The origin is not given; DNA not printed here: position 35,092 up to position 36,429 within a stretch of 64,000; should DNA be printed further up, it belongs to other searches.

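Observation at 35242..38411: Two paralogous GT2 enzymes with C-terminal extensions bracket the PqqD-kinase pair: candidate peptide/protein glycosyltransferases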

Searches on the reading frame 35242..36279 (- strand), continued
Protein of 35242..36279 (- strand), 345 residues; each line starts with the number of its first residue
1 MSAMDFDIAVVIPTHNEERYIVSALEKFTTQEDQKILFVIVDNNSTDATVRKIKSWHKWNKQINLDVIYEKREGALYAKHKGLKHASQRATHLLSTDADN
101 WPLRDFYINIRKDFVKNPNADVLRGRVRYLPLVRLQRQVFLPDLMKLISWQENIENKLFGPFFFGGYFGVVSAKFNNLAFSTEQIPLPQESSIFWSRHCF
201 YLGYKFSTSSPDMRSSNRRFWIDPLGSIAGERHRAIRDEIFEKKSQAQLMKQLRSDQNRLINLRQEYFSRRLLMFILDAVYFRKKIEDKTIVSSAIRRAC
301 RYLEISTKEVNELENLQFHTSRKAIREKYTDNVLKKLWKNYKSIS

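Call 52: find_related_loci(query=A1, collection=metagenome_contigs, flank=8000)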
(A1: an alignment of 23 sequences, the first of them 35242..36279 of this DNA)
Query A1 (345 aa) in metagenome_contigs; peptide patterns used: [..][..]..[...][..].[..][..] (x = any residue, [..] = any of these).
600 stretches matched a pattern (row limit reached: there are more); 8 encode a relative of the query (tblastn E <= 1e-3); 8 distinct loci.
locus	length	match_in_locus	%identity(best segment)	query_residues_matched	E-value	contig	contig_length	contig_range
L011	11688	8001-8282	31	8-100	4e-8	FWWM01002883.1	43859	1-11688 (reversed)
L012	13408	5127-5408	24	8-100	4e-6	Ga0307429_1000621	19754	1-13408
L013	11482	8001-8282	24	8-100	4e-6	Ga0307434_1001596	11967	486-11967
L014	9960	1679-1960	27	8-100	6e-6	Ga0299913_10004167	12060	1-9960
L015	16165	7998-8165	29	8-63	7e-6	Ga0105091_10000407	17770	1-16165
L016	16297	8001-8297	32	7-119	2e-5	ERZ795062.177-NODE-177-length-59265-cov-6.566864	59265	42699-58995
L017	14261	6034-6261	29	8-87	2e-5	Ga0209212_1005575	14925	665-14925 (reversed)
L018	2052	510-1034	21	8-179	2e-5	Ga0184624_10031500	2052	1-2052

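Call 53: find_encoding_contigs(protein=P0040, flank=8000, max_places=2)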
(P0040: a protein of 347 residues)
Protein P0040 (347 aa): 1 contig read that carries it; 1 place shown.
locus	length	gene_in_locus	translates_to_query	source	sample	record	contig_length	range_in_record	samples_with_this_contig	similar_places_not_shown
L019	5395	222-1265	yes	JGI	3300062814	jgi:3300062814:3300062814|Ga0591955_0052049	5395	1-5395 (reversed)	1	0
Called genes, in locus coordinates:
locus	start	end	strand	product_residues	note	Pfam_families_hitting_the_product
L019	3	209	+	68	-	?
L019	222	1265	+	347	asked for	PF00535:Glycos_transf_2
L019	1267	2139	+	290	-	PF27840:ScmC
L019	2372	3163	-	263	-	PF18911:PKD_4 (weak)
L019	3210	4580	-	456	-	-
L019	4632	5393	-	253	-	?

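Call 55: find_encoding_contigs(protein=P0041, flank=8000, max_places=2)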
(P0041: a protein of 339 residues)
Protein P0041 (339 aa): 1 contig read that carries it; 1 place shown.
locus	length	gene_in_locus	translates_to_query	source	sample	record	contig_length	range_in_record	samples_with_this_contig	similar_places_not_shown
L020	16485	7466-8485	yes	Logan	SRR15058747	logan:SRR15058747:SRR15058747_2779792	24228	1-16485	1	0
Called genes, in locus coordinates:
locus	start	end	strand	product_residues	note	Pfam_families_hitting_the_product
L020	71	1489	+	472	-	PF00535:Glycos_transf_2, PF10111:Glyco_tranf_2_2 (weak)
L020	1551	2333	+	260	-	-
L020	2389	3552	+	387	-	PF00534:Glycos_transf_1, PF13692:Glyco_trans_1_4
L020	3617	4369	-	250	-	PF02585:PIG-L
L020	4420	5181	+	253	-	PF01061:ABC2_membrane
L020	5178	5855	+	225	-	PF02463:SMC_N (faint), PF00005:ABC_tran, PF13304:AAA_21 (faint)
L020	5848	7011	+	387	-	PF14907:NTP_transf_5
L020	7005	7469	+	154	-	-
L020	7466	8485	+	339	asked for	PF00535:Glycos_transf_2, PF13641:Glyco_tranf_2_3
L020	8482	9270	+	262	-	PF27840:ScmC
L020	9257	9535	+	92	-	PF05402:PqqD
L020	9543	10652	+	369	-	PF01564:Spermine_synth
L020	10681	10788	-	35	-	-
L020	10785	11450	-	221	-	PF04794:YdjC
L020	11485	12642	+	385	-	PF01370:Epimerase, PF16363:GDP_Man_Dehyd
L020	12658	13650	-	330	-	PF03214:RGP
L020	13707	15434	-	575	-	PF04932:Wzy_C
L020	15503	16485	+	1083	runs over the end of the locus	-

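Call 56: find_encoding_contigs(protein=P0065, flank=8000, max_places=2)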
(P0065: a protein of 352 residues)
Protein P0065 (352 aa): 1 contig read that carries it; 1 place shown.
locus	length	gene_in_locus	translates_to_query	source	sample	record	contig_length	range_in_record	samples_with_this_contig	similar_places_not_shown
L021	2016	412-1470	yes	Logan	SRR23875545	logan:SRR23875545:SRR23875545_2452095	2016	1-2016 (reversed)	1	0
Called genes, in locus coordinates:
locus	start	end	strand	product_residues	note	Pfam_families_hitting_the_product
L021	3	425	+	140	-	?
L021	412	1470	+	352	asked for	PF00535:Glycos_transf_2, PF10111:Glyco_tranf_2_2, PF13506:Glyco_transf_21 (weak), PF13641:Glyco_tranf_2_3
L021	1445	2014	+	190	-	?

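Call 57: find_encoding_contigs(protein=P0089, flank=8000, max_places=2)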
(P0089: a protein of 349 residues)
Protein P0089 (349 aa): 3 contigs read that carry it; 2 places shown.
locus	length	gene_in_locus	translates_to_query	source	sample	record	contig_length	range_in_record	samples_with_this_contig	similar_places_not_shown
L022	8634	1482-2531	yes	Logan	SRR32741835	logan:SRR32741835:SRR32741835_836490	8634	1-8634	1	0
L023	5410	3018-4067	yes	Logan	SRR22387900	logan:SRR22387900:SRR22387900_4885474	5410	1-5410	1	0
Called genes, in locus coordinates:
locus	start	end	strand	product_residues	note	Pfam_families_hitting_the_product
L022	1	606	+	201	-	?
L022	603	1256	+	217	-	PF08889:WbqC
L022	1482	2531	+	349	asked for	PF00535:Glycos_transf_2, PF10111:Glyco_tranf_2_2 (weak), PF13641:Glyco_tranf_2_3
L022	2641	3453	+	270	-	PF27840:ScmC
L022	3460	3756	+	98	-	PF05402:PqqD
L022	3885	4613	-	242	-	PF00685:Sulfotransfer_1 (weak)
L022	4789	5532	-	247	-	PF00005:ABC_tran, PF13304:AAA_21 (faint)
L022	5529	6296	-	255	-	PF01061:ABC2_membrane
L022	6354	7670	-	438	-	PF00282:Pyridoxal_deC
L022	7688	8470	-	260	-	PF13578:Methyltransf_24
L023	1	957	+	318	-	?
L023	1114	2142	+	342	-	PF13439:Glyco_transf_4 (faint)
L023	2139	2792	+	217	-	PF08889:WbqC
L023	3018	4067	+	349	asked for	PF00535:Glycos_transf_2, PF10111:Glyco_tranf_2_2 (weak), PF13641:Glyco_tranf_2_3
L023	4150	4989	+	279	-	PF27840:ScmC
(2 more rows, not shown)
